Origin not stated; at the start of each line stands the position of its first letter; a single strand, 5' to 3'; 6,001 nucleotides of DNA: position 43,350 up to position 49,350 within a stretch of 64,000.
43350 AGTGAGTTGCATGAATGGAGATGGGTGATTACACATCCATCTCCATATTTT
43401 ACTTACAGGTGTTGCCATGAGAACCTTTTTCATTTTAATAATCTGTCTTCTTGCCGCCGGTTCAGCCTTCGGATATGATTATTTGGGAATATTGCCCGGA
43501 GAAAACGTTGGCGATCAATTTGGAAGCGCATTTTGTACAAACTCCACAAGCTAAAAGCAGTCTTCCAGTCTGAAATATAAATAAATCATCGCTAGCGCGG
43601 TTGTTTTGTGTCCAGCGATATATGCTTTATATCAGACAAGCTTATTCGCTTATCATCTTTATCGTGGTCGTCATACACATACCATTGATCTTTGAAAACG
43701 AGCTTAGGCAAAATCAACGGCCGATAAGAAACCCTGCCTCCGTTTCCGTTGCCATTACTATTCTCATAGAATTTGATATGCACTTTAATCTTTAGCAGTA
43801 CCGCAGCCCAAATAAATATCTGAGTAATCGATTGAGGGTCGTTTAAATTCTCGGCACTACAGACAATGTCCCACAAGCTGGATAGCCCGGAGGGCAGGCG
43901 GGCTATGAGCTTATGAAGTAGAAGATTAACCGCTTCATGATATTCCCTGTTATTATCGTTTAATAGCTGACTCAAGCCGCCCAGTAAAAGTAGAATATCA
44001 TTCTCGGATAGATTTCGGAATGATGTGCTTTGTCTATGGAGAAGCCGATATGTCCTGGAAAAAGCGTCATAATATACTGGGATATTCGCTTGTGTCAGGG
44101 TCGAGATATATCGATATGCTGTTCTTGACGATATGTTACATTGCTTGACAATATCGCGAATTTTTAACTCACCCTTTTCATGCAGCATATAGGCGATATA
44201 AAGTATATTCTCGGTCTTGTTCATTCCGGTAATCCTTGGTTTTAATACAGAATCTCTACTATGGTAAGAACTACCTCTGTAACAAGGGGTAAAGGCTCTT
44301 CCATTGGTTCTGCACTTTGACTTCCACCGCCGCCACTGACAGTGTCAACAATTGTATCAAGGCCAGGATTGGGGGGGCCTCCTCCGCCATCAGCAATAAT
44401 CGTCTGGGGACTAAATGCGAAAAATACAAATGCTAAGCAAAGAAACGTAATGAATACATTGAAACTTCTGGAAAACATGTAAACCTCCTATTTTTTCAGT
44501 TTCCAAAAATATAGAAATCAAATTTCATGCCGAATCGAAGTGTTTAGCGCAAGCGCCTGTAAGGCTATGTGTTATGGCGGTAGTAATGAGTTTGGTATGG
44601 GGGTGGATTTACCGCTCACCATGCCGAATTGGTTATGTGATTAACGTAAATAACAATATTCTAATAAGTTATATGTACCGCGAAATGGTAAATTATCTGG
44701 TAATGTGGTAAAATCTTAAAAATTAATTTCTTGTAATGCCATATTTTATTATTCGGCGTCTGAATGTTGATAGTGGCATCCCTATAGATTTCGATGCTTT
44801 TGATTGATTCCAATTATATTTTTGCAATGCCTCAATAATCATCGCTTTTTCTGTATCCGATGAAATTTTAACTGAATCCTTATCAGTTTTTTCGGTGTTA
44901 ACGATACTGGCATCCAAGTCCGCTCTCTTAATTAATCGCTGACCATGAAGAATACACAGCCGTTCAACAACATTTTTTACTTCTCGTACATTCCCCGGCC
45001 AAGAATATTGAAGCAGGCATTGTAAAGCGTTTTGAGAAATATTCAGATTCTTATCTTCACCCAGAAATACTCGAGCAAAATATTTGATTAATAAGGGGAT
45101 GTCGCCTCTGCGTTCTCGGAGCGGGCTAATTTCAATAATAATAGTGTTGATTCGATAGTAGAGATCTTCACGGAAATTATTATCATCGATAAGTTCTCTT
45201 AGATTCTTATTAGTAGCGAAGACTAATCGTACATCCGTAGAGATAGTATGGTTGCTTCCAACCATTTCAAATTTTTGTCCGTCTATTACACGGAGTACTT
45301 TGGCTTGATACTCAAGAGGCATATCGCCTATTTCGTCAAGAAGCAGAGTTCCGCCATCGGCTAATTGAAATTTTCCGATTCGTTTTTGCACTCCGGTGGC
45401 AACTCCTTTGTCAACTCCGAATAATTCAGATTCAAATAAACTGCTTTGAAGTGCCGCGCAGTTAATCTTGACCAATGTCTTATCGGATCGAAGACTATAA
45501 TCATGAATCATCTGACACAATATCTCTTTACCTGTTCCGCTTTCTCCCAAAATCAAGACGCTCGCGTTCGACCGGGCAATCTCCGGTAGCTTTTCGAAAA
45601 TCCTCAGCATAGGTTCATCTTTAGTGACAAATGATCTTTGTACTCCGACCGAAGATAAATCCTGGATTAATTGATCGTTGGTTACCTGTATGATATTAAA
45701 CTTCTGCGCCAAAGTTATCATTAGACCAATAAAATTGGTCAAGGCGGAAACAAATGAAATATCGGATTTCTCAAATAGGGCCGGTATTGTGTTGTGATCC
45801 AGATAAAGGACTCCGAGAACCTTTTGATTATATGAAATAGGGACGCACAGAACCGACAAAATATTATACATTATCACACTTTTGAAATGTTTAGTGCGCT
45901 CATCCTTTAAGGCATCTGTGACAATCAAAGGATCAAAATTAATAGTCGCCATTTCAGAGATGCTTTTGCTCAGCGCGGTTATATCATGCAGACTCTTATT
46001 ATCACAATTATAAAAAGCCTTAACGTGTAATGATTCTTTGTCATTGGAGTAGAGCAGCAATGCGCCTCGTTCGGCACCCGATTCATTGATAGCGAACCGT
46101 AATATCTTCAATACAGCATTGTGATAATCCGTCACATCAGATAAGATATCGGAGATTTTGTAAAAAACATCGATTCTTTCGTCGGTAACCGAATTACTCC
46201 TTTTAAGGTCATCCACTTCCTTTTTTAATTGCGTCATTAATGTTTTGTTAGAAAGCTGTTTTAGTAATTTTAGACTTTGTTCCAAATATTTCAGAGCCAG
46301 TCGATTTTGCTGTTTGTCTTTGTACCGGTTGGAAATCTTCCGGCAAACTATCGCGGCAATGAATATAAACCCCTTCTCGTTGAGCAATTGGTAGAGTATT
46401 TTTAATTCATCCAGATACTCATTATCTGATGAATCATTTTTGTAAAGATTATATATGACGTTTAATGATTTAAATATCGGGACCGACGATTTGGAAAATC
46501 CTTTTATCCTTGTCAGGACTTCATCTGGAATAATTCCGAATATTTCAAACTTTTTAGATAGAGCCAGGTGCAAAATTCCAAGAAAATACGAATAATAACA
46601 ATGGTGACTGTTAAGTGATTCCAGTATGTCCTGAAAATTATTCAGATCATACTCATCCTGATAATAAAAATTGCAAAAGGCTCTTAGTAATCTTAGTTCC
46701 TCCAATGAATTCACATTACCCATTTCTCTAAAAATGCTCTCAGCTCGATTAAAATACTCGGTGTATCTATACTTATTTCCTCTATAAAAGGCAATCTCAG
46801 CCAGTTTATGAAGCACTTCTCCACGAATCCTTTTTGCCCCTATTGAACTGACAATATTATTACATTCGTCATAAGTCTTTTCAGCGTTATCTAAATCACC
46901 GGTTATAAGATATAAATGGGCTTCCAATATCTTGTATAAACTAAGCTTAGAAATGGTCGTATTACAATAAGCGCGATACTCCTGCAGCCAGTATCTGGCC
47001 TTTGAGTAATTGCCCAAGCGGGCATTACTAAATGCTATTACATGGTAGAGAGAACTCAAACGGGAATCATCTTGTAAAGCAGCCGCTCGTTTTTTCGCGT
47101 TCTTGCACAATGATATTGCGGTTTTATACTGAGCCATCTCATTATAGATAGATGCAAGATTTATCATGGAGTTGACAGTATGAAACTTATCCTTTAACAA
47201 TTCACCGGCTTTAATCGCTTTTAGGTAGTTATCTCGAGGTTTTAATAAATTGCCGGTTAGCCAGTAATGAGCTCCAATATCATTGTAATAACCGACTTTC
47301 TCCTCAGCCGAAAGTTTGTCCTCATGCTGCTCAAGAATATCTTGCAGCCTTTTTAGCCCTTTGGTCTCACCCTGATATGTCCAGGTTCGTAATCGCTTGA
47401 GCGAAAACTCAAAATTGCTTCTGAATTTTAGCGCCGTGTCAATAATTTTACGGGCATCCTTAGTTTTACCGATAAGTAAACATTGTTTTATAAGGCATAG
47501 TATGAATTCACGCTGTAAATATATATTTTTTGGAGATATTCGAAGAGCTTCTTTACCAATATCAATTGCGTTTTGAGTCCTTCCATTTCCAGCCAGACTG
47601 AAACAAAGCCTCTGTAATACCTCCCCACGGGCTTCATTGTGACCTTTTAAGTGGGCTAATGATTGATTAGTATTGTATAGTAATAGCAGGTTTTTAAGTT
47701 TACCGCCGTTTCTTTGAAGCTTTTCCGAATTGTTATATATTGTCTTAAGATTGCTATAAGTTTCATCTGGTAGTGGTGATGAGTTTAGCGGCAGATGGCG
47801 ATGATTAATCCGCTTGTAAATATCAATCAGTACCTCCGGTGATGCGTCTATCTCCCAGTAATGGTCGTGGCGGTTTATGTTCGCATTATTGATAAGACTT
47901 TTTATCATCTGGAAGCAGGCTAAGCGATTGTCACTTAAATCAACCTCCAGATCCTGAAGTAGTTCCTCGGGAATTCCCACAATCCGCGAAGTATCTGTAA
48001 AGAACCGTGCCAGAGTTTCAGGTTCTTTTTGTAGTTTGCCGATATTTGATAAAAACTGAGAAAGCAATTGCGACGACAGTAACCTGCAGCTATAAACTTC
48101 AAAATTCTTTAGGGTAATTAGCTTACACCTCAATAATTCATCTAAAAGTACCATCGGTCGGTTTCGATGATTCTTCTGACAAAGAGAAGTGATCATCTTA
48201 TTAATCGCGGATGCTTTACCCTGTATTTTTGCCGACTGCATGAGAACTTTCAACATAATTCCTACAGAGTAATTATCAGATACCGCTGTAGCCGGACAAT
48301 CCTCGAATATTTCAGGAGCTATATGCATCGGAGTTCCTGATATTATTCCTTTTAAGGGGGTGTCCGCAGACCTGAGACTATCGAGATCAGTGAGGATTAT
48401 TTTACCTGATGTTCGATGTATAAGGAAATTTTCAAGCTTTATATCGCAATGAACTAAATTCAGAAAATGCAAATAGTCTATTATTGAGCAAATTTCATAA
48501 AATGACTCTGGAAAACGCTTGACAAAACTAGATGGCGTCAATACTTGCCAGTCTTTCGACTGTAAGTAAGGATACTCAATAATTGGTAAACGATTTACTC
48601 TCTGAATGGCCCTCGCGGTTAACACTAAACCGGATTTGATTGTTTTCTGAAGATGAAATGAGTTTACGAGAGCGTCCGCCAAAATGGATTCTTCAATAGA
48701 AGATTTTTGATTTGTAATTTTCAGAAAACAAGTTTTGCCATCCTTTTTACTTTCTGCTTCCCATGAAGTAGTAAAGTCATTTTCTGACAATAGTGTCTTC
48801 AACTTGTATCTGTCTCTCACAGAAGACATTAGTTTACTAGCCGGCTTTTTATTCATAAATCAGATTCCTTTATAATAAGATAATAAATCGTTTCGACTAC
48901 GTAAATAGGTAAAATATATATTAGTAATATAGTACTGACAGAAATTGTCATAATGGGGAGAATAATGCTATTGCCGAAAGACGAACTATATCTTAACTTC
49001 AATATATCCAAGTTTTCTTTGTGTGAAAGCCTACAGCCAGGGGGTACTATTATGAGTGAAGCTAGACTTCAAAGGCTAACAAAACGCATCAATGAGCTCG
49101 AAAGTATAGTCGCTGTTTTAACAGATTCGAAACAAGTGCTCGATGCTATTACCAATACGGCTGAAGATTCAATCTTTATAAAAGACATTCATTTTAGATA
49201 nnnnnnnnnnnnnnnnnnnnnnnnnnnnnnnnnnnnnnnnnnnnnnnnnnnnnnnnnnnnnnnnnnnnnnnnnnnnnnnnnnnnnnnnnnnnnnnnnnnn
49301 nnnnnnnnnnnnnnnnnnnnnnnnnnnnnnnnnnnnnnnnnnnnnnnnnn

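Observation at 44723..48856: Kinase-like / TPR / GAF / sigma54-activator megaprotein with non-canonical kinase and GAFTGA motifs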

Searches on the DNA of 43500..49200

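Call 91: search_rna_families(source=window, start=43500, end=49200, threshold=evalue, max_evalue=0.1)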
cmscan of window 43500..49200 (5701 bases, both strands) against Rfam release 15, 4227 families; matches with E-value up to 0.1: 0.
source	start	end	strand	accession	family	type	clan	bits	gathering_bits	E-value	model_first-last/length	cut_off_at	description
